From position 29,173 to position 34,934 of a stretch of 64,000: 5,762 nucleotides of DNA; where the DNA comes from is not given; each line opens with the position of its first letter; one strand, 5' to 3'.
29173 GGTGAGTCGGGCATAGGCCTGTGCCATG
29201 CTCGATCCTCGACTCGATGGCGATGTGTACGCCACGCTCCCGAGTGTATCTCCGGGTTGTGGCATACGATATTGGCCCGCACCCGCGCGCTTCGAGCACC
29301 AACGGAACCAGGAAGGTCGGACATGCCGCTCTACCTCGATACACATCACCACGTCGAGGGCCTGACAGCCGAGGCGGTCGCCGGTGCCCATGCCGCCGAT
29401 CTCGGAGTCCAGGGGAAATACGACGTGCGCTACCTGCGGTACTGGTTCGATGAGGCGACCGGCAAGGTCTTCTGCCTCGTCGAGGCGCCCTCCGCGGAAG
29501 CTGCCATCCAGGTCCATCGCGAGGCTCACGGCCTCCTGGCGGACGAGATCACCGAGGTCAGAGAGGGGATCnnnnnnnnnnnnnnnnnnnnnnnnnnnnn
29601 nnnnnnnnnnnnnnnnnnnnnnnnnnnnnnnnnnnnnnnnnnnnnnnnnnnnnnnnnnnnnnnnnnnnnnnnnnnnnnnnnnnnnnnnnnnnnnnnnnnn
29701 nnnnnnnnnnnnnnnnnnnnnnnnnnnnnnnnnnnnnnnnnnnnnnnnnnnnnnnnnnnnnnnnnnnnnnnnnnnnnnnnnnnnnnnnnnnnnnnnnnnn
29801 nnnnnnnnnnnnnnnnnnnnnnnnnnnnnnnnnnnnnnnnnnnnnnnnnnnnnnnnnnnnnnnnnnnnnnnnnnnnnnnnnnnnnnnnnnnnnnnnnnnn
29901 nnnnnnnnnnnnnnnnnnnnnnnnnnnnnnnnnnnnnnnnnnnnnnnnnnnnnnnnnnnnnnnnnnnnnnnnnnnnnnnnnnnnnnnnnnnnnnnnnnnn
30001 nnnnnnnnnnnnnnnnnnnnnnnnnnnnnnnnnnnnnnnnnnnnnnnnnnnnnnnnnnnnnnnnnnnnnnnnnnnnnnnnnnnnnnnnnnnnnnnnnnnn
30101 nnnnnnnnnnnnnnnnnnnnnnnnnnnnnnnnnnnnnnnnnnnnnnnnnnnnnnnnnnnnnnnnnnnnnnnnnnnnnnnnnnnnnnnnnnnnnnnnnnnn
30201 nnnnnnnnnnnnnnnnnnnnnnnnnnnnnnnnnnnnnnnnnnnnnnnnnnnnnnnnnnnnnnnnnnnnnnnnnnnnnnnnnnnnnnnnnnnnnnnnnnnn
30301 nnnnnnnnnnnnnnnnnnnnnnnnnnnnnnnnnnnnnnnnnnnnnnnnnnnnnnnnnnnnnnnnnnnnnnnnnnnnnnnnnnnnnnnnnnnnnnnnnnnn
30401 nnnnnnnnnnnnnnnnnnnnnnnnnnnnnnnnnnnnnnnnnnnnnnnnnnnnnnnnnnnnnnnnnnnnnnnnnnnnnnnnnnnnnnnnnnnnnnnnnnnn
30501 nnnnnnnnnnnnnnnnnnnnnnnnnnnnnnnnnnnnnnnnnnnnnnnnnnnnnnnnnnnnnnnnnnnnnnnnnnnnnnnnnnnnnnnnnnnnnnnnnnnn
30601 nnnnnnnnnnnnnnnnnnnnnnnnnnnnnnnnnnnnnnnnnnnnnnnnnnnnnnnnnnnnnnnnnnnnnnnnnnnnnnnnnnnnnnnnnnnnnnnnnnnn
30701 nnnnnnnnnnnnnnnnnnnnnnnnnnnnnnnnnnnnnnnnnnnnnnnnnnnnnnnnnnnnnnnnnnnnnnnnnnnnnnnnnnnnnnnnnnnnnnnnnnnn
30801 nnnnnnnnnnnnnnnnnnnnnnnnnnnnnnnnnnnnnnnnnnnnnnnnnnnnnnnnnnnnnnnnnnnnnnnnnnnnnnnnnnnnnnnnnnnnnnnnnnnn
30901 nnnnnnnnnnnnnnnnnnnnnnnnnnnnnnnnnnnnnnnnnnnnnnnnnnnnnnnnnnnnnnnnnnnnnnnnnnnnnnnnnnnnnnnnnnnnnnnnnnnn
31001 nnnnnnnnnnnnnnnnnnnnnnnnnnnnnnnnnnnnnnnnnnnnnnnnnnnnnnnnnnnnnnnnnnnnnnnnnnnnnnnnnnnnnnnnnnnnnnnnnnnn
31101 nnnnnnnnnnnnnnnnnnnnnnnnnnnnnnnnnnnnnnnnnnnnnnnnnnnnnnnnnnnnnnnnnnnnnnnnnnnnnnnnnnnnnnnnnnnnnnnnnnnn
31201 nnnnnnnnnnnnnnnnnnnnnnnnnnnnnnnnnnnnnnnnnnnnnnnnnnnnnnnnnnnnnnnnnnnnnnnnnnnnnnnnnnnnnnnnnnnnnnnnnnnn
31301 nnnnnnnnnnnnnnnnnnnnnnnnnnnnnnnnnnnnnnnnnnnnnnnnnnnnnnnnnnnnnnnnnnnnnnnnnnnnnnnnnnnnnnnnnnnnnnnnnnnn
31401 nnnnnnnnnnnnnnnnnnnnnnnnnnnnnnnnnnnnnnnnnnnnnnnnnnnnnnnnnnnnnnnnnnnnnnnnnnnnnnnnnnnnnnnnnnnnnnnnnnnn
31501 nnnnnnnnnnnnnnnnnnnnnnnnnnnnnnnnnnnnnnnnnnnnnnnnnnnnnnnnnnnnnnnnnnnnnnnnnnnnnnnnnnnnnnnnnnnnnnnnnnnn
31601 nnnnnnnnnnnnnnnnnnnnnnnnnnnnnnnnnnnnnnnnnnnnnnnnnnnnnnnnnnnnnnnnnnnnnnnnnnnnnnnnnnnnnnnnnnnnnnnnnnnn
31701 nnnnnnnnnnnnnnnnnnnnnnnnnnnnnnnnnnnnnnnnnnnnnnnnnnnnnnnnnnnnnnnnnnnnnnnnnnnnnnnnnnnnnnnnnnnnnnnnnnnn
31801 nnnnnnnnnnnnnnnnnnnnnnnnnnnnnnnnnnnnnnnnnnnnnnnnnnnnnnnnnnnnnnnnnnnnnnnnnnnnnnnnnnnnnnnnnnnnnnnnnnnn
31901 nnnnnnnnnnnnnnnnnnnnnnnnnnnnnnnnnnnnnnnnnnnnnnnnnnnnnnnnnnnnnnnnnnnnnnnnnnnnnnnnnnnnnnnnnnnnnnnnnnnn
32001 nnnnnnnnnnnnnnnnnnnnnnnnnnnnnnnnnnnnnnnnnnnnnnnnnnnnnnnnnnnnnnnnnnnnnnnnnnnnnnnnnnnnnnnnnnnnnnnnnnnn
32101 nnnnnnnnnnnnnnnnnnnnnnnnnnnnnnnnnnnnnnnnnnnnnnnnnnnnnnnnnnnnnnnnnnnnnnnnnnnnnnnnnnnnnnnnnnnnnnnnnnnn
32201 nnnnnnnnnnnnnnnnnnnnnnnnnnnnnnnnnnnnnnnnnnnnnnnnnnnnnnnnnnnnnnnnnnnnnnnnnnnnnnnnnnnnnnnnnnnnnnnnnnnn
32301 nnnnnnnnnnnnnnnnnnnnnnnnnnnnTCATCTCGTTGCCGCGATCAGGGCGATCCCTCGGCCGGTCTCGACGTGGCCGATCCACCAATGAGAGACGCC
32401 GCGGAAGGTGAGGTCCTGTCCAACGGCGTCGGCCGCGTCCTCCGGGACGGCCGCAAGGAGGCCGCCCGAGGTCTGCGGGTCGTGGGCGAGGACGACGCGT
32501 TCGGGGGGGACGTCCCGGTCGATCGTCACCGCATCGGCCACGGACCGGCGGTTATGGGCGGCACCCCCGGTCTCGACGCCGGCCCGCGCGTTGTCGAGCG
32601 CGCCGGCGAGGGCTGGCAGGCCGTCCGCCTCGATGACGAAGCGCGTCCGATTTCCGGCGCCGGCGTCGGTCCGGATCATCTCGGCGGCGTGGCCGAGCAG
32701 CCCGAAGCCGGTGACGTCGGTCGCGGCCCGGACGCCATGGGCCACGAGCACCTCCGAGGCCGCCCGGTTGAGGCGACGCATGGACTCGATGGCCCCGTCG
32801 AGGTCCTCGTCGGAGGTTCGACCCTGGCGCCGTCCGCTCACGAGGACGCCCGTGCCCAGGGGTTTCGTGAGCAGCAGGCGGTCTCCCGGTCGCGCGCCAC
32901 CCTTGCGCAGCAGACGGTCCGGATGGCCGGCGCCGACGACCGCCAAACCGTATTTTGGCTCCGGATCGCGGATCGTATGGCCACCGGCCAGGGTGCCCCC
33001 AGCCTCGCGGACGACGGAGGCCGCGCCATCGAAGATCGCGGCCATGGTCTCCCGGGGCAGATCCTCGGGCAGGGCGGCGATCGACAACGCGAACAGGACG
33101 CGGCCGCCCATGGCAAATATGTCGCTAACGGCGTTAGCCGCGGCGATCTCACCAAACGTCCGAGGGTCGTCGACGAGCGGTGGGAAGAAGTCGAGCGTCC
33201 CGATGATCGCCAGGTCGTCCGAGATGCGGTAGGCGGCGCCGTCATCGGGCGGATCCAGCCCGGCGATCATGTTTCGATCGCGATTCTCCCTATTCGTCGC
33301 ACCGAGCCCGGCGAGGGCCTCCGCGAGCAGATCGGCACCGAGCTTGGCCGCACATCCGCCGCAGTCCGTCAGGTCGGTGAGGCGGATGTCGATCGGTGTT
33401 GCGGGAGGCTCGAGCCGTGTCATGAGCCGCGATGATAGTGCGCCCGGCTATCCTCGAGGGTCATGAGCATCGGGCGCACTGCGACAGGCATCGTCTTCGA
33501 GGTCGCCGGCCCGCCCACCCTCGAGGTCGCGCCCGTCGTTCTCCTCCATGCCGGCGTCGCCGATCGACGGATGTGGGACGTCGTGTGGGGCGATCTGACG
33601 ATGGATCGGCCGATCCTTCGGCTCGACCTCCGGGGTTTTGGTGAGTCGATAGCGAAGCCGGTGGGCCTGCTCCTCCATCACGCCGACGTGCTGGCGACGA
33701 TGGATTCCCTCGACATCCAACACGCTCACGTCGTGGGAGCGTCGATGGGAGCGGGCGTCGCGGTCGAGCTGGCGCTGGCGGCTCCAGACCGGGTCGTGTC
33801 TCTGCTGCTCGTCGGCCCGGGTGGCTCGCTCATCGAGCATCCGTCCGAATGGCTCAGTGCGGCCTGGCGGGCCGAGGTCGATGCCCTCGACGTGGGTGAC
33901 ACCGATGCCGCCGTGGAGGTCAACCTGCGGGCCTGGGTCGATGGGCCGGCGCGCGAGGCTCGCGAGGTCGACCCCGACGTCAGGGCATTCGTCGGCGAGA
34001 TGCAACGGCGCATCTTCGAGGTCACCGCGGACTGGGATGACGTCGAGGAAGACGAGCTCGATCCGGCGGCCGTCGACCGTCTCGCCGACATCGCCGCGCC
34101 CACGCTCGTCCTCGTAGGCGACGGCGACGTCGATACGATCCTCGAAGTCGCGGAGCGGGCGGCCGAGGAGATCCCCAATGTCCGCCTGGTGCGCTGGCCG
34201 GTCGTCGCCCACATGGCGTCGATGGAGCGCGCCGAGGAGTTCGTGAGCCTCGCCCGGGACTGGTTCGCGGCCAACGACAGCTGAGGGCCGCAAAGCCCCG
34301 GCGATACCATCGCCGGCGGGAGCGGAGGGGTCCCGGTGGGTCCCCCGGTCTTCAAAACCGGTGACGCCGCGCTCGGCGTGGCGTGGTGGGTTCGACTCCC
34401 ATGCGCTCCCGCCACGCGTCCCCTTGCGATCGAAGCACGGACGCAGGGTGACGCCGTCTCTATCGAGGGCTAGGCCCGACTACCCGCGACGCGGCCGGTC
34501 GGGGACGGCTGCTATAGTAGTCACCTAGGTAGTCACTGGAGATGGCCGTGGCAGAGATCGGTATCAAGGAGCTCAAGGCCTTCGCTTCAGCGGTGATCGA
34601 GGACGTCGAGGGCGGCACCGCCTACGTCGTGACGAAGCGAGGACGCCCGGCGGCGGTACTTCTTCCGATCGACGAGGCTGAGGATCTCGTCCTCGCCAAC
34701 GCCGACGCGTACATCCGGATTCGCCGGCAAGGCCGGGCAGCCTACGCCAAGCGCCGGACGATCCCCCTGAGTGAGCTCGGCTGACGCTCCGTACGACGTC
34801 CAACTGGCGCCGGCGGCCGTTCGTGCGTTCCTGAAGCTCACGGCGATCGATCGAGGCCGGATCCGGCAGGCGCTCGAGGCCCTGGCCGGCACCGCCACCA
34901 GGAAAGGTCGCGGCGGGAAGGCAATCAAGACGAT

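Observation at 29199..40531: Compact selenium-utilisation island: selD, selC, selA-selB-mobA and accessory genes next to the Sec-FDH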

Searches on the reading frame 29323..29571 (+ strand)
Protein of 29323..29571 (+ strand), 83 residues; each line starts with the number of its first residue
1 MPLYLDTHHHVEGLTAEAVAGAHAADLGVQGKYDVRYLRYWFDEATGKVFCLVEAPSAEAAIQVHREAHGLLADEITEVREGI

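Call 76: search_protein_families(library=pfam, proteins=[window:29323-29571:+], max_evalue=0.01)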
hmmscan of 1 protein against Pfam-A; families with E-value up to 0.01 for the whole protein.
seq(83 aa): 2 families
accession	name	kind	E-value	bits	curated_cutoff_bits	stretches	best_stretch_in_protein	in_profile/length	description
PF14026.12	SCO4226-like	-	5.3e-24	84.6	28.5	1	4-79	1-76/76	Nickel responsive protein SCO4226-like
PF11746.14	DUF3303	-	0.0031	18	21.2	1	15-63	13-62/92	Domain of unknown function (DUF3303)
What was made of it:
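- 29323..29574 (+): Small SCO4226-like protein gene, divergent from fdhA. PF14026 at 84.6 bits (call 76).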

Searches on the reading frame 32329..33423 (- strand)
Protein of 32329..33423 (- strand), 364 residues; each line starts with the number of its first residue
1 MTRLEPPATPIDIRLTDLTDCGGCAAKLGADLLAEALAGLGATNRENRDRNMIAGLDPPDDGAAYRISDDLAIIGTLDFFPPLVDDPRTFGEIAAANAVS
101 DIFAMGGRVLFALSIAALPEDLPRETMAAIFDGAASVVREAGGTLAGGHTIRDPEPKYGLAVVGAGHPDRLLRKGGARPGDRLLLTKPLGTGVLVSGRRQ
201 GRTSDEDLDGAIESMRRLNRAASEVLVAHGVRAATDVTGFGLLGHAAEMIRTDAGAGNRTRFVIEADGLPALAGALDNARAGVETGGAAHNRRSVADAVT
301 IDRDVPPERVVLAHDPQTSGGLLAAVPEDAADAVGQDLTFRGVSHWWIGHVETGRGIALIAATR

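Call 8: search_protein_families(library=ncbifam, proteins=[window:32329-33423:-], max_evalue=0.001)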
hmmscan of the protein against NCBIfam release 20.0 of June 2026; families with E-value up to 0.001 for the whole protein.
window:32329-33423:- (364 aa): 12 families
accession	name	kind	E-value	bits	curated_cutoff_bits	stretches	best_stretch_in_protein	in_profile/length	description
TIGR00476.1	selD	equivalog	3.6e-102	341.8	125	1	14-330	1-310/311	selenide, water dikinase SelD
NF002098.0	PRK00943.1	equivalog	1.1e-86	290.9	299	1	12-354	5-337/347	selenide, water dikinase SelD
TIGR04369.1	fusion_not_SelD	hypoth_equivalog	8.4e-52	176.2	700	1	16-342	350-697/701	oxidoreductase/SelD-related fusion protein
NF010705.0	PRK14105.1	equivalog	2e-47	161.7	291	1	12-252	5-258/345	selenide, water dikinase SelD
TIGR01379.1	thiL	equivalog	1e-17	64.1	184.15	1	76-251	48-223/320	thiamine-phosphate kinase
TIGR04049.1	AIR_rel_sll0787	hypoth_equivalog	3.1e-11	42.9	321.3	1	56-247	40-224/318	sll0787 family AIR synthase-like protein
NF004351.0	PRK05731.1-4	equivalog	3.3e-11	42.9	324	1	87-248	71-231/321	thiamine-phosphate kinase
TIGR03267.1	methan_mark_2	hypoth_equivalog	2.7e-09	36.5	365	1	48-253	35-235/323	methanogenesis marker 2 protein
NF004353.0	PRK05731.2-2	equivalog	2.9e-06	26.6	301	1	82-191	46-153/311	thiamine-phosphate kinase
NF004354.0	PRK05731.2-3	equivalog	6.6e-06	25.7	204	1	97-191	56-149/273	thiamine-phosphate kinase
TIGR02124.1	hypE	equivalog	0.00012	21.2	251.6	1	56-247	30-226/332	hydrogenase expression/formation protein HypE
NF004350.0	PRK05731.1-1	equivalog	0.00081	18.4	441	0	67-191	44-163/325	thiamine-phosphate kinase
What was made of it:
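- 32329..33423 (-): selD, selenophosphate synthetase, Cys-type. TIGR00476 at 341.8 bits (call 8).
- Checked: selD, 32329..33423 (-): TIGR00476 at 341.8 bits against a cut-off of 125 (call 8).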

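Call 9: search_protein_families(library=pfam, proteins=[window:32329-33423:-], max_evalue=0.001)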
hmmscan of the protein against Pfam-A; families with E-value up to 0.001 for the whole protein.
window:32329-33423:- (364 aa): 2 families
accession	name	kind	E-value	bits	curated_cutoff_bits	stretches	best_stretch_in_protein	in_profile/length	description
PF00586.29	AIRS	-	4.2e-22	79.1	24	1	60-164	2-110/112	AIR synthase related protein, N-terminal domain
PF02769.27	AIRS_C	-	2.9e-14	54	23.1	1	178-359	1-153/156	AIR synthase related protein, C-terminal domain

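Call 59: search_dna_similar(query=window:32329-33423:-, collection=plasmids, mode=protein, max_rows=5)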
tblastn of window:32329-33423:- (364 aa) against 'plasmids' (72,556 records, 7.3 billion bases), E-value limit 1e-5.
Records with a match: 168; places in all: 169; records where one place covers at least 80% of the query: 138.
Best place of each record, by identity: <60% 168.
By first word of the organism name: Sinorhizobium 50; Roseomonas 11; Ensifer 11; Terrisporobacter 8; Enterococcus 7; Haloarcula 6; Rhodococcus 5; Rhizobium 5; Ligilactobacillus 5; Burkholderia 4; and 39 more.
By predicted mobility (MOB-suite, as given by PLSDB): non-mobilizable 103; conjugative 50; mobilizable 15.
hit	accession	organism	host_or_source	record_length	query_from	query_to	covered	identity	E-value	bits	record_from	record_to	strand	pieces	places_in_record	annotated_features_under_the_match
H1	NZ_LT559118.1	Nonomuraea gerenzanensis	-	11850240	7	336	91%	43.8%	9e-54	197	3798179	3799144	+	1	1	none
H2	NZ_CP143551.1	Burkholderia multivorans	Homo sapiens,bronchoalveolar lavage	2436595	6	334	90%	43.9%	2e-58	211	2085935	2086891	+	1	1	none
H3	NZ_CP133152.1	Sinorhizobium chiapasense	Acaciella angustissima,cell culture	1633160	14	361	96%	41.3%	1e-57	209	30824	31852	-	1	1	none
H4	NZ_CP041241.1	Sinorhizobium mexicanum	Acaciella angustissima,cell culture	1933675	14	361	96%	41.0%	7e-56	204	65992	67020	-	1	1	none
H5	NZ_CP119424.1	Photobacterium sp. DA100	-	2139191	13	359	95%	40.7%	1e-70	246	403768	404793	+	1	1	none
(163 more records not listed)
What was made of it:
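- Tried and rejected: tblastn of SelD against plasmids (call 59).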

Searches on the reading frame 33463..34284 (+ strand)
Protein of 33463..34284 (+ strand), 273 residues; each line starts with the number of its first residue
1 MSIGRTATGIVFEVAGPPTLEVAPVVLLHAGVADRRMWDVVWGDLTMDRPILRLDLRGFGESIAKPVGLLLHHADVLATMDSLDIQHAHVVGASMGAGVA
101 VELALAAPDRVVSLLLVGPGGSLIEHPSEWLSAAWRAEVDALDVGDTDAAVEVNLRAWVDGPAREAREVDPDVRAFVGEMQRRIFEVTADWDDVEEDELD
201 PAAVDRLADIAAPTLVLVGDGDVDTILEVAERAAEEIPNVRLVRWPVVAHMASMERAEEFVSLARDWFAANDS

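Call 8: search_protein_families(library=ncbifam, proteins=[window:33463-34284:+], max_evalue=0.001)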
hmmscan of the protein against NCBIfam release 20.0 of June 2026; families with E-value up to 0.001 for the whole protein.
window:33463-34284:+ (273 aa): 26 families (the best 25 are shown)
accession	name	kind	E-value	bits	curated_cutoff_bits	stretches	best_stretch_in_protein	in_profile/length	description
NF051488.1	bifunc_PcaDC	exception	2.4e-30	105.9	390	1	13-270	5-252/375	bifunctional 3-oxoadipate enol-lactonase/4-carboxymuconolactone decarboxylase PcaDC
TIGR02427.1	protocat_pcaD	equivalog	4.7e-26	91.7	255.85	1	25-268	16-250/251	3-oxoadipate enol-lactonase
NF011457.0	PRK14875.1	equivalog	3e-23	82.4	307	1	22-266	132-367/372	acetoin dehydrogenase dihydrolipoyllysine-residue acetyltransferase subunit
NF051487.1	bifunc_PcaCD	exception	1.2e-22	80.6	430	1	22-268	172-411/413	bifunctional 4-carboxymuconolactone decarboxylase/3-oxoadipate enol-lactonase PcaCD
NF045632.1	hydroxlase_HsaD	equivalog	3.2e-17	62.4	400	1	22-124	34-142/290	4,5:9,10-diseco-3-hydroxy-5,9,17-trioxoandrosta-1(10),2-diene-4-oate hydrolase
NF050089.1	i_nPHAscl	equivalog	1.9e-15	56.7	300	1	24-117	20-115/288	intracellular short-chain-length polyhydroxyalkanoate depolymerase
TIGR03343.1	biphenyl_bphD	equivalog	4e-14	52.5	462.15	1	71-121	86-136/282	2-hydroxy-6-oxo-6-phenylhexa-2,4-dienoate hydrolase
TIGR03695.1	menH_SHCHC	equivalog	1.1e-12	47.9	208.55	1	24-118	4-103/252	2-succinyl-6-hydroxy-2,4-cyclohexadiene-1-carboxylate synthase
TIGR03611.1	RutD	equivalog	1.4e-11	44.3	238.5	1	12-117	3-111/258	pyrimidine utilization protein D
TIGR01250.1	pro_imino_pep_2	subfamily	3.3e-10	40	167.65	1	81-268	91-287/288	proline iminopeptidase-family hydrolase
NF007954.0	PRK10673.1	equivalog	3.8e-10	39.5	399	1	21-116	15-111/255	esterase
NF052610.1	macro_16_ester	equivalog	4.3e-10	39.4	420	1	48-251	51-263/281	alpha/beta fold macrolide esterase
TIGR01738.1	bioH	equivalog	4.7e-10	39.5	206.95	1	24-119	6-98/245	pimeloyl-ACP methyl ester esterase BioH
NF045945.1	ProImpepLactob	equivalog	8.6e-09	35.3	400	1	204-270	227-292/293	proline iminopeptidase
NF052614.1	AB_fold_OlsI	equivalog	1.6e-08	34.4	385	0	203-264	189-251/272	ornithine lipid biosynthesis O-acyltransferase OlsI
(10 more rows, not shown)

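Call 9: search_protein_families(library=pfam, proteins=[window:33463-34284:+], max_evalue=0.001)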
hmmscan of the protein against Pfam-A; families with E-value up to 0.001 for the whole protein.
window:33463-34284:+ (273 aa): 3 families
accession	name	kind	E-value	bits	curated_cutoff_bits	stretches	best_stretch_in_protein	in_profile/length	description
PF00561.26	Abhydrolase_1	-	1.8e-17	64.3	25.8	1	24-256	2-244/245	alpha/beta hydrolase fold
PF12697.13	Abhydrolase_6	-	1.2e-14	55.9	26.3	1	25-262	1-216/217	Alpha/beta hydrolase family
PF12146.15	Hydrolase_4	-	3.8e-07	30.1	27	1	52-130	35-122/239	Serine aminopeptidase, S33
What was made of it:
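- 33463..34284 (+): Alpha/beta-fold hydrolase between selD and selC; a variable insert. PF00561 and PF12697 hits (call 9).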

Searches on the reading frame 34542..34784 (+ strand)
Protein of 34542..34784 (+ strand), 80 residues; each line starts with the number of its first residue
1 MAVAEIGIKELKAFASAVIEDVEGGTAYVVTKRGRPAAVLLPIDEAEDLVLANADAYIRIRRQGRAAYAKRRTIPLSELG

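Call 8: search_protein_families(library=ncbifam, proteins=[window:34542-34784:+], max_evalue=0.001)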
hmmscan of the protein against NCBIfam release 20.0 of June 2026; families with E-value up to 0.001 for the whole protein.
window:34542-34784:+ (80 aa): 1 family
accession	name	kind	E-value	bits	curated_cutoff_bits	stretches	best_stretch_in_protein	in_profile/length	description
TIGR01552.1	phd_fam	subfamily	2.5e-09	36.3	20.8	1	5-49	1-45/53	type II toxin-antitoxin system prevent-host-death family antitoxin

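Call 9: search_protein_families(library=pfam, proteins=[window:34542-34784:+], max_evalue=0.001)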
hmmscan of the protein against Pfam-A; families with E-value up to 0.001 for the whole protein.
window:34542-34784:+ (80 aa): 1 family
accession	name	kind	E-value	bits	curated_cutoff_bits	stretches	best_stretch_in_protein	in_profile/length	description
PF02604.26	PhdYeFM_antitox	-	4.5e-09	36.4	29.8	1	6-49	4-48/74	Antitoxin Phd_YefM, type II toxin-antitoxin system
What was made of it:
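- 34542..34784 (+): Phd/YefM-family antitoxin. TIGR01552 at 36.3 bits and PF02604 at 36.4 bits (calls 8, 9).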
